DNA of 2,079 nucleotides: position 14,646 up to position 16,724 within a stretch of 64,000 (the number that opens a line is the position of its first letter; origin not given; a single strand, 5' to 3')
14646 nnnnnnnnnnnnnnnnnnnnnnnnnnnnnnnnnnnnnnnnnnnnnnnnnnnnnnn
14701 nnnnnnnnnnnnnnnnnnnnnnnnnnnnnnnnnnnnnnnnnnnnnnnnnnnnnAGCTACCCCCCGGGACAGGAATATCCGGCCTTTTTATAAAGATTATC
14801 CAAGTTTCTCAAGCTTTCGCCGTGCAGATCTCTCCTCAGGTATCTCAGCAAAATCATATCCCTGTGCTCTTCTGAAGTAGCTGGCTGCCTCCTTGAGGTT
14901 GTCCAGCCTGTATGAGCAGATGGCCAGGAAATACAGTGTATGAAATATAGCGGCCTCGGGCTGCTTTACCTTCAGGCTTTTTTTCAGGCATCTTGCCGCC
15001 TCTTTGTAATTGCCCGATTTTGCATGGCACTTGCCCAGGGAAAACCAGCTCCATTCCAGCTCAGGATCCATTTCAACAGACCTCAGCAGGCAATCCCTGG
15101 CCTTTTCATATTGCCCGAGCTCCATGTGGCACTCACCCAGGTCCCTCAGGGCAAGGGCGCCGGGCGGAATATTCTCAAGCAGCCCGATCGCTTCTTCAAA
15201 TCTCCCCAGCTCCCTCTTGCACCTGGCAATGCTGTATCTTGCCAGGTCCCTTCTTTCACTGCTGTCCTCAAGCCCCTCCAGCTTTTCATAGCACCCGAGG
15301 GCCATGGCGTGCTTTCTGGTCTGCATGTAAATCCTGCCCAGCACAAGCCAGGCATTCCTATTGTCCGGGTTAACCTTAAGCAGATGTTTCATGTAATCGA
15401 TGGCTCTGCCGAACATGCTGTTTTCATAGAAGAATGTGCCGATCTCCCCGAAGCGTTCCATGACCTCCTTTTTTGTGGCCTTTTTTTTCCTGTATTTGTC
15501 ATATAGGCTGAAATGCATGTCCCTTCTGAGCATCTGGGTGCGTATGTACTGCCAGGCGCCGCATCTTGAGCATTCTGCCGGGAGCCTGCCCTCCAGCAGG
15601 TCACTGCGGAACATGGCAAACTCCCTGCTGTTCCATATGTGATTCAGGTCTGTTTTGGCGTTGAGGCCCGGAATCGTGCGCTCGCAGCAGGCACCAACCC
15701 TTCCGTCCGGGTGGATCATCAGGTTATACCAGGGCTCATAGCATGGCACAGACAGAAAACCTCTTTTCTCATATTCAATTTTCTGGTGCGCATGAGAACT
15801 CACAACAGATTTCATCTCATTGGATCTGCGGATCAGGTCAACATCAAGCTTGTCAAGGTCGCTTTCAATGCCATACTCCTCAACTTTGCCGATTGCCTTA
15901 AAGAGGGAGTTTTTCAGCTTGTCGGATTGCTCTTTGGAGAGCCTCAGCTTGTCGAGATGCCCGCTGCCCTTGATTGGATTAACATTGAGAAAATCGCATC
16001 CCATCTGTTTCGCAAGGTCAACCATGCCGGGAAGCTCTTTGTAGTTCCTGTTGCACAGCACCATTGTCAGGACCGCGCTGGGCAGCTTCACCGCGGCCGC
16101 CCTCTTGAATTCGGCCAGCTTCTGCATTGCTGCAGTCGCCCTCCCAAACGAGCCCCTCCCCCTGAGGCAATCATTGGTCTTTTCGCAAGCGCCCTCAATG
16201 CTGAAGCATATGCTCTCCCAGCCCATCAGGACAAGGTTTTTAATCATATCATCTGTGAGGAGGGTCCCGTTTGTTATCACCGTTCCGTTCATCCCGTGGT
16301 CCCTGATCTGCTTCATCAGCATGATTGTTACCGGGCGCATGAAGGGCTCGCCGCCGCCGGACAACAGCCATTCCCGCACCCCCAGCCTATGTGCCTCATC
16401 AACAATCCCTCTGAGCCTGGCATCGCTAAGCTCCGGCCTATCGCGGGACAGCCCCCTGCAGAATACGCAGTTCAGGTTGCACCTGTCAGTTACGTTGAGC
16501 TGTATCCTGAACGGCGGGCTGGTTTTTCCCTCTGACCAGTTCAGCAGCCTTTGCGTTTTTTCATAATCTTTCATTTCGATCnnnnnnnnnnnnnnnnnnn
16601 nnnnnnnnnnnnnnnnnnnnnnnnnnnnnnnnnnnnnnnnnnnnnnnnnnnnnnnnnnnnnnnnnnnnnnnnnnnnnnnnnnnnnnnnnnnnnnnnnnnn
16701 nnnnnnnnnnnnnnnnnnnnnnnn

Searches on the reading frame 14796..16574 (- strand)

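Call 12: search_protein_families(library=pfam, proteins=[window:14796-16574:-], max_evalue=0.00001)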
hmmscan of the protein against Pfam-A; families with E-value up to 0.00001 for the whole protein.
window:14796-16574:- (592 aa): 18 families
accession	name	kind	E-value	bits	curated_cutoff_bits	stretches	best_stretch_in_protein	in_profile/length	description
PF07719.23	TPR_2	-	2.1e-25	87.1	27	1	473-505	1-33/34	Tetratricopeptide repeat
PF00515.34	TPR_1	-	6.4e-21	73.7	27.8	0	473-505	1-33/34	Tetratricopeptide repeat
PF13181.12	TPR_8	-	3.7e-20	70.7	25.7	0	479-505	7-33/34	Tetratricopeptide repeat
PF14559.12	TPR_19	-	3.7e-18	66.1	25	0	385-425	4-44/68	Tetratricopeptide repeat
PF04055.27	Radical_SAM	-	3.9e-18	66.6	29.5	1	27-187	2-165/166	Radical SAM superfamily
PF13432.12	TPR_16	-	5.5e-18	65.5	32.7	0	517-571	7-58/65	Tetratricopeptide repeat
PF13424.12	TPR_12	-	1.2e-15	57.9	30.1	1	474-537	4-75/77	Tetratricopeptide repeat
PF12895.13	ANAPC3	-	2.6e-15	56.9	27.2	1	387-468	4-81/82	Anaphase-promoting complex, cyclosome, subunit 3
PF13176.12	TPR_7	-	8.1e-15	54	27.9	0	408-432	1-26/36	Tetratricopeptide repeat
PF13428.12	TPR_14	-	7.9e-14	51.2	23.5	0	475-515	3-43/44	Tetratricopeptide repeat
PF23914.1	TPR_CcmH_CycH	-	7.4e-11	42.6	42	0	398-440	42-84/158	Cytochrome c-type biogenesis protein H TPR domain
PF13431.12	TPR_17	-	1.6e-10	40.8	24.4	0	495-526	1-32/34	Tetratricopeptide repeat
PF13174.12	TPR_6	-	2.1e-10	41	26.3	0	476-501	3-28/33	Tetratricopeptide repeat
PF13414.12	TPR_11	-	1.6e-09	37.7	26.8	0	483-521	4-42/42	TPR repeat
PF13371.12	TPR_9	-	2e-09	37.8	35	0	479-536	1-58/73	Tetratricopeptide repeat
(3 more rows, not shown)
